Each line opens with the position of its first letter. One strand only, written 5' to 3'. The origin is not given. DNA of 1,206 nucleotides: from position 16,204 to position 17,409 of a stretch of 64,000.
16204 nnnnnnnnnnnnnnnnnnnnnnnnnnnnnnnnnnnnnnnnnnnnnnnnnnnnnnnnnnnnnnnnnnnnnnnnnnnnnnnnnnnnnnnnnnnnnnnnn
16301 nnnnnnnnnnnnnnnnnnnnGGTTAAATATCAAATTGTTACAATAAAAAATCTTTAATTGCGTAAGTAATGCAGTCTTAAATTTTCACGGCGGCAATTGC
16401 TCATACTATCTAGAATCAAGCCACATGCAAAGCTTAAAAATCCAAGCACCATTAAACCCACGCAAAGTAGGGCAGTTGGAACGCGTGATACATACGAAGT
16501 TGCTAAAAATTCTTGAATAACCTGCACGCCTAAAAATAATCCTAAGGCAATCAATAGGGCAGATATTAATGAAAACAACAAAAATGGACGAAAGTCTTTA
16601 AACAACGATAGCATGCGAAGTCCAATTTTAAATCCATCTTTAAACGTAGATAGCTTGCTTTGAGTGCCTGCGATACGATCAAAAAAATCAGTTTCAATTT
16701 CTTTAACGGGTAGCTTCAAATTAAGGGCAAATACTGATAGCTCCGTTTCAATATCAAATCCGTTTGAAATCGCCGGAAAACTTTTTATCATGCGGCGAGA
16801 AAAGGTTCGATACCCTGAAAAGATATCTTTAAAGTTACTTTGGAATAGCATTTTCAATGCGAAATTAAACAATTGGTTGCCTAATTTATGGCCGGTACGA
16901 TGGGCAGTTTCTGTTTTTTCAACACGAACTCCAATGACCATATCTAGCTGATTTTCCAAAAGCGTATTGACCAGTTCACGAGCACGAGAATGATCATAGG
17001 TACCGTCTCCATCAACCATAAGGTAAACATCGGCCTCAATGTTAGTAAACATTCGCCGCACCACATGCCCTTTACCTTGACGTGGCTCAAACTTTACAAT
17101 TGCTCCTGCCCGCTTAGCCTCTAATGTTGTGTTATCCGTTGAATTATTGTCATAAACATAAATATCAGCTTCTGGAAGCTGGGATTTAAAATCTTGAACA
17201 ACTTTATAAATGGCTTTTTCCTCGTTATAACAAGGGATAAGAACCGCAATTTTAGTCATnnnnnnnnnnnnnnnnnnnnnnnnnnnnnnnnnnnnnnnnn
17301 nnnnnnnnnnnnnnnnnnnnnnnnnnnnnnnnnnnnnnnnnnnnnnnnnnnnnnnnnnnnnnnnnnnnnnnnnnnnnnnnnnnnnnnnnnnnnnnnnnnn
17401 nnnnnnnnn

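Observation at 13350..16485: AT-rich MBOAT + DltD/SGNH-like cassette bracketed by 141-bp direct repeats derived from the 3' end of the neighbouring glycosyltransferase gene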

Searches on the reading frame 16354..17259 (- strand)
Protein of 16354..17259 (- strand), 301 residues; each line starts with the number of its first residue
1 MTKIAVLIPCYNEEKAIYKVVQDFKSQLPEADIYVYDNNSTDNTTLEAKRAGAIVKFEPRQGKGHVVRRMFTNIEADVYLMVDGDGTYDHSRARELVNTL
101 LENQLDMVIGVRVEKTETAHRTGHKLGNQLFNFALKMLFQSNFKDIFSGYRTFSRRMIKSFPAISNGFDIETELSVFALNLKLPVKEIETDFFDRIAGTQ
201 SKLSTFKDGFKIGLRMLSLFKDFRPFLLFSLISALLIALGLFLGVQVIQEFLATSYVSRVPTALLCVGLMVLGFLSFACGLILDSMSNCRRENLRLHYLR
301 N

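Call 6: search_protein_families(library=pfam, proteins=[window:16354-17259:-], max_evalue=0.01)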
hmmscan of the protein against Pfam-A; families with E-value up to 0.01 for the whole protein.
window:16354-17259:- (301 aa): 2 families
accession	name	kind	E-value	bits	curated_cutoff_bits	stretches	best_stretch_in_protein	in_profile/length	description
PF00535.33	Glycos_transf_2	-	1.7e-18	67.6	23.3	1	6-159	2-165/168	Glycosyl transferase family 2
PF13641.12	Glyco_tranf_2_3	-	1.4e-05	25.6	27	1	4-110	3-121/230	Glycosyltransferase like family 2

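Call 7: search_protein_families(library=ncbifam, proteins=[window:16354-17259:-], max_evalue=0.01)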
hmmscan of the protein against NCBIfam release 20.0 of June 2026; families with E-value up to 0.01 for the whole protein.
window:16354-17259:- (301 aa): 12 families
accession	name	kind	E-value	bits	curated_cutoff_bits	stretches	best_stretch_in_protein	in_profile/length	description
TIGR04182.1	glyco_TIGR04182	equivalog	7.5e-64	215.9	325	1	4-295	2-291/293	S-layer glycoprotein N-glycosyltransferase AglJ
NF041391.1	DPhHxTase_Halo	equivalog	3.9e-19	68.5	375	1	10-219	3-208/213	dolichyl-phosphate hexose transferase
NF058614.1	PPMAGASynPpgS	equivalog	9.6e-13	48.1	370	1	6-177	4-181/226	polyprenyl-phospho-N-acetylgalactosaminyl synthase PpgS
NF010496.0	PRK13915.1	equivalog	2.7e-11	43.1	262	1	2-108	31-151/307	glucosyl-3-phosphoglycerate synthase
NF047588.1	GlcsyltransPgfSStrep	equivalog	5.1e-08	32.5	500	1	3-166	2-172/308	glycosyltransferase PgfS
TIGR03937.1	PgaC_IcaA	equivalog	9.5e-08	31.4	422.3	1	2-103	45-153/407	poly-beta-1,6-N-acetyl-D-glucosamine synthase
TIGR04283.1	glyco_like_mftF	equivalog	1.1e-06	28.4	182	1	4-115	1-113/221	TIGR04283 family arsenosugar biosynthesis glycosyltransferase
NF053846.1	glyco_with_XrtP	equivalog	7.9e-05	21.5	520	1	6-45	45-84/440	XrtP-associated glycosyltransferase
NF038302.1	EPS_HpsE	equivalog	0.00067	18.7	300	1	3-45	2-48/307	hormogonium polysaccharide biosynthesis glycosyltransferase HpsE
NF041865.1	EpsU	equivalog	0.0012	17.9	700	1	3-78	40-125/394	exopolysaccharide biosynthesis GT2 family glycosyltransferase EpsU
NF007986.1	PRK10714.1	equivalog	0.0024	16.9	529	1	2-274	6-281/316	undecaprenyl-phosphate 4-deoxy-4-formamido-L-arabinose transferase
TIGR04195.1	S_glycosyl_SunS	equivalog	0.0026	16.7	350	1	4-55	59-108/421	SunS family peptide S-glycosyltransferase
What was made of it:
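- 16354..17259 (-): Intact GT2 glycosyltransferase (301 aa). It resembles polyprenyl-phosphate sugar synthases (AglJ/DPM1/GtrB/ArnC-like) and has two C-terminal membrane helices. TIGR04182 (AglJ) at 7.5e-64, below its cut-off (calls 6, 7).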

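Call 8: find_encoding_contigs(protein=window:16354-17259:-, flank=10000, max_places=10)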
Protein window:16354-17259:- (301 aa): 3 contigs read that carry it; 1 place shown.
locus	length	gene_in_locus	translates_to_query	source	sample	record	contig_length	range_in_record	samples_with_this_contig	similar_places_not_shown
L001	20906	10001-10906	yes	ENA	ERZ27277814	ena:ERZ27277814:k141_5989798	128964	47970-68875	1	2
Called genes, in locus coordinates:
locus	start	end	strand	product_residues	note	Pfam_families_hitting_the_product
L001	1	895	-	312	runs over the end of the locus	PF20102:DUF6492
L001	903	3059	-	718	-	PF00580:UvrD-helicase, PF13604:AAA_30 (faint), PF13245:AAA_19, PF13361:UvrD_C, PF13538:UvrD_C_2 (faint)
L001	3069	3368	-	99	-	PF01197:Ribosomal_L31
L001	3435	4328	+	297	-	-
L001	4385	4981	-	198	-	PF13302:Acetyltransf_3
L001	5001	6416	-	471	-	PF03951:Gln-synt_N, PF00120:Gln-synt_C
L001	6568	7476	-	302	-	-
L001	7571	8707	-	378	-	-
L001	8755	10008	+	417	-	-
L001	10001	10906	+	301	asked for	PF00535:Glycos_transf_2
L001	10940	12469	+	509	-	PF03062:MBOAT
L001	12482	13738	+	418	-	PF07611:DUF1574 (faint)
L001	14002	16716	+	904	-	PF00521:DNA_topoisoIV, PF03989:DNA_gyraseA_C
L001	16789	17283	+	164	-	PF10691:DUF2497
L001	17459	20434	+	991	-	PF14850:Pro_dh-DNA_bdg, PF01619:Pro_dh, PF00171:Aldedh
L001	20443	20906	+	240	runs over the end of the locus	PF01553:Acyltransferase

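Call 11: find_homologous_proteins(query=window:16354-17259:-, max_evalue=1e-20)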
Query window:16354-17259:- (301 aa): 8000 proteins with E <= 1e-20 among 8000 candidates; the best 120 are listed.
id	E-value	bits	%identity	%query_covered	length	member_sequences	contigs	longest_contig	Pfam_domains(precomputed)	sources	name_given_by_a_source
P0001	1.2e-183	627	95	100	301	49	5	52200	PF13641.13,PF00535.33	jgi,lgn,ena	-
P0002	3.0e-181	619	93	100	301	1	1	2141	PF00535.33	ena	-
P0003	1.9e-173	594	89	100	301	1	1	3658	PF13641.13,PF00535.33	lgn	-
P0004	1.1e-171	588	89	100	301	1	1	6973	PF00535.33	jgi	-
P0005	1.4e-171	587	88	100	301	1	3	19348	PF00535.33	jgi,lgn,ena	-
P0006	1.4e-171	587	88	100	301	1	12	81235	PF00535.33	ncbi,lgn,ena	-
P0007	2.7e-171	586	88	100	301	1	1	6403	PF00535.33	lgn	-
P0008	3.6e-171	586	88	100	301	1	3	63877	PF00535.33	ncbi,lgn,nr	ncbi:MAG: glycosyltransferase [Proteobacteria bacterium]|nr:glycosyltransferase [Pseudomonadota bact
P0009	4.6e-171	586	88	100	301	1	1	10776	PF00535.33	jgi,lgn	-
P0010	6.2e-171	585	88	100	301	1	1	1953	PF13641.13,PF00535.33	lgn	-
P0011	6.7e-171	585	88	100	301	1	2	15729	PF00535.33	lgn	-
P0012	7.3e-171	585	88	100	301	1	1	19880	PF00535.33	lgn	-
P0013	9.3e-171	585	88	100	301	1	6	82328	PF00535.33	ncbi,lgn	-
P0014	3.2e-170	583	87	100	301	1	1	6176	PF13641.13,PF00535.33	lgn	-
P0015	3.5e-170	583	88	100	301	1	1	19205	PF00535.33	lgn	-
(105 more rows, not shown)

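Call 13: find_encoding_contigs(protein=P0001, flank=8000, max_places=6)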
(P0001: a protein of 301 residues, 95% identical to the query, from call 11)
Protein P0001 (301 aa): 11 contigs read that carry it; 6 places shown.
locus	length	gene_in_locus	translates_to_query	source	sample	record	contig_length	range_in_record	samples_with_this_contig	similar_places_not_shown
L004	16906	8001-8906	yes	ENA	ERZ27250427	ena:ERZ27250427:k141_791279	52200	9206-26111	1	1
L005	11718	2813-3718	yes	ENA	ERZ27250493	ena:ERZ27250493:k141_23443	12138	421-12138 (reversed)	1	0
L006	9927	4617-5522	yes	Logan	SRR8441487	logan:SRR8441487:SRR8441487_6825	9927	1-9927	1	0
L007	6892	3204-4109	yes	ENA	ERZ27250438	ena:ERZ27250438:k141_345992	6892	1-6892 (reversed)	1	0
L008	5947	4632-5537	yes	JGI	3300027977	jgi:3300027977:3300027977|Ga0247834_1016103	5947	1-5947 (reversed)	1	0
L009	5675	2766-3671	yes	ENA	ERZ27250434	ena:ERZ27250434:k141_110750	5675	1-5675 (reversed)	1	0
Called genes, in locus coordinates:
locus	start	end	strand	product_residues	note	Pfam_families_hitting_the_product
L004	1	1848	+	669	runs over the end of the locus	PF12146:Hydrolase_4 (faint), PF01738:DLH, PF02129:Peptidase_S15, PF20434:BD-FAE, PF00561:Abhydrolase_1 (faint), PF12697:Abhydrolase_6, PF00326:Peptidase_S9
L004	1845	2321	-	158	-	PF06347:SH3_4, PF08239:SH3_3 (weak), PF06347:SH3_4, PF08239:SH3_3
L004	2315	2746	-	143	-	PF00692:dUTPase, PF22769:DCD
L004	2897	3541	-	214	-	PF21948:LplA-B_cat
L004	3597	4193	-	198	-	PF13302:Acetyltransf_3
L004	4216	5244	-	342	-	PF00583:Acetyltransf_1 (weak), PF13420:Acetyltransf_4 (faint), PF13302:Acetyltransf_3 (weak), PF00583:Acetyltransf_1, PF13673:Acetyltransf_10, PF13508:Acetyltransf_7, PF08445:FR47 (weak)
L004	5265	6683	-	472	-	PF03951:Gln-synt_N, PF00120:Gln-synt_C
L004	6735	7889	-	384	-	-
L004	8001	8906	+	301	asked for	PF00535:Glycos_transf_2, PF13641:Glyco_tranf_2_3 (weak)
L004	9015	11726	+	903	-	PF00521:DNA_topoisoIV, PF03989:DNA_gyraseA_C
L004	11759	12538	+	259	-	PF06325:PrmA, PF08003:Methyltransf_9, PF13489:Methyltransf_23, PF03848:TehB (weak), PF08241:Methyltransf_11, PF08242:Methyltransf_12, PF13649:Methyltransf_25, PF13847:Methyltransf_31, +2 more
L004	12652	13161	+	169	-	PF10691:DUF2497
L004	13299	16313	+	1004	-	PF14850:Pro_dh-DNA_bdg, PF01619:Pro_dh, PF00171:Aldedh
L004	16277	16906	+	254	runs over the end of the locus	PF01553:Acyltransferase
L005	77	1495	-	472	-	PF03951:Gln-synt_N, PF00120:Gln-synt_C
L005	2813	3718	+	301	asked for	PF00535:Glycos_transf_2, PF13641:Glyco_tranf_2_3 (weak)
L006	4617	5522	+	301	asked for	PF00535:Glycos_transf_2, PF13641:Glyco_tranf_2_3 (weak)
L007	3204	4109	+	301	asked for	PF00535:Glycos_transf_2, PF13641:Glyco_tranf_2_3 (weak)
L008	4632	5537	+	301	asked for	PF00535:Glycos_transf_2, PF13641:Glyco_tranf_2_3 (weak)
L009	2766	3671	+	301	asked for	PF00535:Glycos_transf_2, PF13641:Glyco_tranf_2_3 (weak)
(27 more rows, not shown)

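Call 14: find_encoding_contigs(protein=P0006, flank=8000, max_places=4)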
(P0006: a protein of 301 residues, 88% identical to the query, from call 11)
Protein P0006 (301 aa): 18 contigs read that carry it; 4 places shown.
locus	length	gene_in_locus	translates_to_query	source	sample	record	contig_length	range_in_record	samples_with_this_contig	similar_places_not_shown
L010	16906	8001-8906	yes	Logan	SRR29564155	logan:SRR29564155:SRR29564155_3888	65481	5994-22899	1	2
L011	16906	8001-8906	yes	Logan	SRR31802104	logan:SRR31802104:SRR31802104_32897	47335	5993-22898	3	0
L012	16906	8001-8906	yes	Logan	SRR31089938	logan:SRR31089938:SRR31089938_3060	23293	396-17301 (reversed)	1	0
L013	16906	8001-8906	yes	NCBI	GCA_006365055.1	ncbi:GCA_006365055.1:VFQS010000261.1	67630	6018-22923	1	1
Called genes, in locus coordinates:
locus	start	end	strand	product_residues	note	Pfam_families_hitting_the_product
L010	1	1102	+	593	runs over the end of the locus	PF00009:GTP_EFTU, PF03144:GTP_EFTU_D2, PF14492:EFG_III (weak), PF00679:EFG_C, PF06421:LepA_C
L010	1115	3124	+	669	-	PF01738:DLH, PF02129:Peptidase_S15, PF20434:BD-FAE, PF00561:Abhydrolase_1 (faint), PF12146:Hydrolase_4 (faint), PF12697:Abhydrolase_6, PF00326:Peptidase_S9, PF00756:Esterase (weak)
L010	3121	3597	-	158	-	PF06347:SH3_4, PF08239:SH3_3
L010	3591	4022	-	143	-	PF00692:dUTPase, PF22769:DCD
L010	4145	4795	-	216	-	PF21948:LplA-B_cat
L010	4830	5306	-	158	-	PF00583:Acetyltransf_1 (weak)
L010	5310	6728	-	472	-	PF03951:Gln-synt_N, PF00120:Gln-synt_C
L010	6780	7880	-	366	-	-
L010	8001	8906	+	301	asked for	PF00535:Glycos_transf_2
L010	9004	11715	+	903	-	PF00521:DNA_topoisoIV, PF03989:DNA_gyraseA_C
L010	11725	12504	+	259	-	PF01209:Ubie_methyltran (weak), PF13489:Methyltransf_23, PF08003:Methyltransf_9, PF06325:PrmA, PF08241:Methyltransf_11, PF08242:Methyltransf_12, PF13649:Methyltransf_25, PF13847:Methyltransf_31, +2 more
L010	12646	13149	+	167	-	PF10691:DUF2497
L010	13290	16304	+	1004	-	PF14850:Pro_dh-DNA_bdg, PF01619:Pro_dh, PF00171:Aldedh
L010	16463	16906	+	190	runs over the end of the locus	PF01553:Acyltransferase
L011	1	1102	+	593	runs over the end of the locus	PF00009:GTP_EFTU, PF03144:GTP_EFTU_D2, PF14492:EFG_III (weak), PF00679:EFG_C, PF06421:LepA_C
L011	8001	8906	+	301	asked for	PF00535:Glycos_transf_2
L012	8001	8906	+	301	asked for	PF00535:Glycos_transf_2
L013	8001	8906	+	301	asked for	PF00535:Glycos_transf_2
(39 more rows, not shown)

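Call 23: find_related_loci(query=window:16354-17259:-, collection=genome_contigs, flank=7000)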
Query window:16354-17259:- (301 aa) in genome_contigs; peptide patterns used: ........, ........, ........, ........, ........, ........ (x = any residue, [..] = any of these).
600 stretches matched a pattern (row limit reached: there are more); 435 encode a relative of the query (tblastn E <= 1e-3); the best 80 are kept; 80 distinct loci.
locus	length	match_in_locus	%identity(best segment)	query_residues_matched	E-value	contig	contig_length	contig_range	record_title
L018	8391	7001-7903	94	1-301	0e+0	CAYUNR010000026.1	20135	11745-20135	MAG TPA_asm: uncultured Candidatus Finniella sp. isolate SRP292972_co3_26 genome assembly, contig: NODE_1411_length_2013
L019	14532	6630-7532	94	1-301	0e+0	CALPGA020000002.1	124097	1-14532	MAG: Candidatus Finniella inopinata isolate HRS-ES2-bin-430 genome assembly, contig: HRS-ES2-C85, whole genome shotgun s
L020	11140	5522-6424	87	1-301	2e-179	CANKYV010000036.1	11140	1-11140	MAG: Alphaproteobacteria bacterium isolate ZE05-15may19-24 genome assembly, contig: ZE05-15May19-c3045, whole genome sho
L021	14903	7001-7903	82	1-301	9e-166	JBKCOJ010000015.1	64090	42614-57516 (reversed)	MAG: Pseudomonadota bacterium isolate samp_455_metabat2_141 samp_455_1484723, whole genome shotgun sequence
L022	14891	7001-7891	57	3-299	2e-107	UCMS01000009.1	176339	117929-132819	Rhizobiales bacterium isolate AFS098815 genome assembly, contig: contig_9, whole genome shotgun sequence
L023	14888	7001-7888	56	4-299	5e-106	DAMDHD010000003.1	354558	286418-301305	MAG TPA_asm: Allorhizobium sp. CTOTU50464 NODE_18_length_354558_cov_5.637763, whole genome shotgun sequence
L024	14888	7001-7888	56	4-299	6e-106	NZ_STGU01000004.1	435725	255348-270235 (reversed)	Rhizobium rosettiformans W3 4, whole genome shotgun sequence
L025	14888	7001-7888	56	4-299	1e-105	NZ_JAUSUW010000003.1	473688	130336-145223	Peteryoungia aggregata LMG 23059 strain DSM 1111 Ga0454093_03, whole genome shotgun sequence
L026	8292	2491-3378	56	4-299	2e-105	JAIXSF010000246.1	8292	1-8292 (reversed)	MAG: Rhizobiaceae bacterium isolate C4_MAG_00090 pond_C4_MAG_00090_000000000511, whole genome shotgun sequence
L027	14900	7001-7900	53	1-300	2e-103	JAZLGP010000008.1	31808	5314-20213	MAG: Alphaproteobacteria bacterium isolate T1900044995_TA20190057.MAGScoT_cleanbin_000024 SGB_4239_k141_1134236, whole g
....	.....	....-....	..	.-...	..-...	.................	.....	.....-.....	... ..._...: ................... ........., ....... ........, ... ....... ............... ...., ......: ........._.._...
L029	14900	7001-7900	51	1-299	7e-100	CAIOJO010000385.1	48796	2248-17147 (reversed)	MAG: uncultured Telmatospirillum sp. isolate AlinenLipids_bin-4733 genome assembly, contig: bin-4733:385/568, whole geno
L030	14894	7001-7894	52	3-299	1e-99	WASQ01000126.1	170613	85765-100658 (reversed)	MAG: Telmatospirillum sp. isolate SA7853_bin3 NODE_26_length_170613_cov_175.575341, whole genome shotgun sequence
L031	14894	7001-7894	51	3-300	3e-99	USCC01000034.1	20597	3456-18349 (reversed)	uncultured Rhodospirillaceae bacterium isolate UMGS1574 genome assembly, contig: NODE_1403_length_20597_cov_5.613816, wh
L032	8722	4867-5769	50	1-299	3e-99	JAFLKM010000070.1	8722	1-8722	MAG: Desulfobulbaceae bacterium isolate LaCa_MAG_5 c_000000010782, whole genome shotgun sequence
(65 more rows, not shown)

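Call 26: list_cluster_members(proteins=[window:16354-17259:-, window:14791-16320:-, window:17252-18505:-])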
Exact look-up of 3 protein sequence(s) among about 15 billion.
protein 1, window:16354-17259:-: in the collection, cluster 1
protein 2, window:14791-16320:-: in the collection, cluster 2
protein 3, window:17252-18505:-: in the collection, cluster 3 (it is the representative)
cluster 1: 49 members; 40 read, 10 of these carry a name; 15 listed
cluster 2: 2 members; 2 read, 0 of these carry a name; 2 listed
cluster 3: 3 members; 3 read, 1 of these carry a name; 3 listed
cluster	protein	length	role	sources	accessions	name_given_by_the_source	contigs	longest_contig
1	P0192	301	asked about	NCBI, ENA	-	-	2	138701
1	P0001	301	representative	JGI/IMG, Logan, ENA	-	-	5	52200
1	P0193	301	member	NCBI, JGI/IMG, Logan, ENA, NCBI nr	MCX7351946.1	MAG: glycosyltransferase [Proteobacteria bacterium] | glycosyltransferase involved in cell wall biosynthesis | glycosyltransferase [Pseudomonadota bacterium]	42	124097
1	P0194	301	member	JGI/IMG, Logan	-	glycosyltransferase involved in cell wall biosynthesis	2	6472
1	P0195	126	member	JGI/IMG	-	hypothetical protein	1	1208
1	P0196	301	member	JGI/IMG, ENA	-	glycosyltransferase involved in cell wall biosynthesis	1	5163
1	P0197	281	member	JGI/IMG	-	glycosyltransferase involved in cell wall biosynthesis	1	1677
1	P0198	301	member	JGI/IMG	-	glycosyltransferase involved in cell wall biosynthesis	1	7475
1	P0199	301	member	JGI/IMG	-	glycosyltransferase involved in cell wall biosynthesis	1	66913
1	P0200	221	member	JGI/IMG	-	hypothetical protein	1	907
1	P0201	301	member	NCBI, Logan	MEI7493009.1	MAG: glycosyltransferase [Alphaproteobacteria bacterium]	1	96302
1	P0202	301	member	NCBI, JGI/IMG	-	glycosyltransferase involved in cell wall biosynthesis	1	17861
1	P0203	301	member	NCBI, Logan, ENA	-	-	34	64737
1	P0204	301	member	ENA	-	-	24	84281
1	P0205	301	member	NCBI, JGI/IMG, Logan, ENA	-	-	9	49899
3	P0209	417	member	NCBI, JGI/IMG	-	hypothetical protein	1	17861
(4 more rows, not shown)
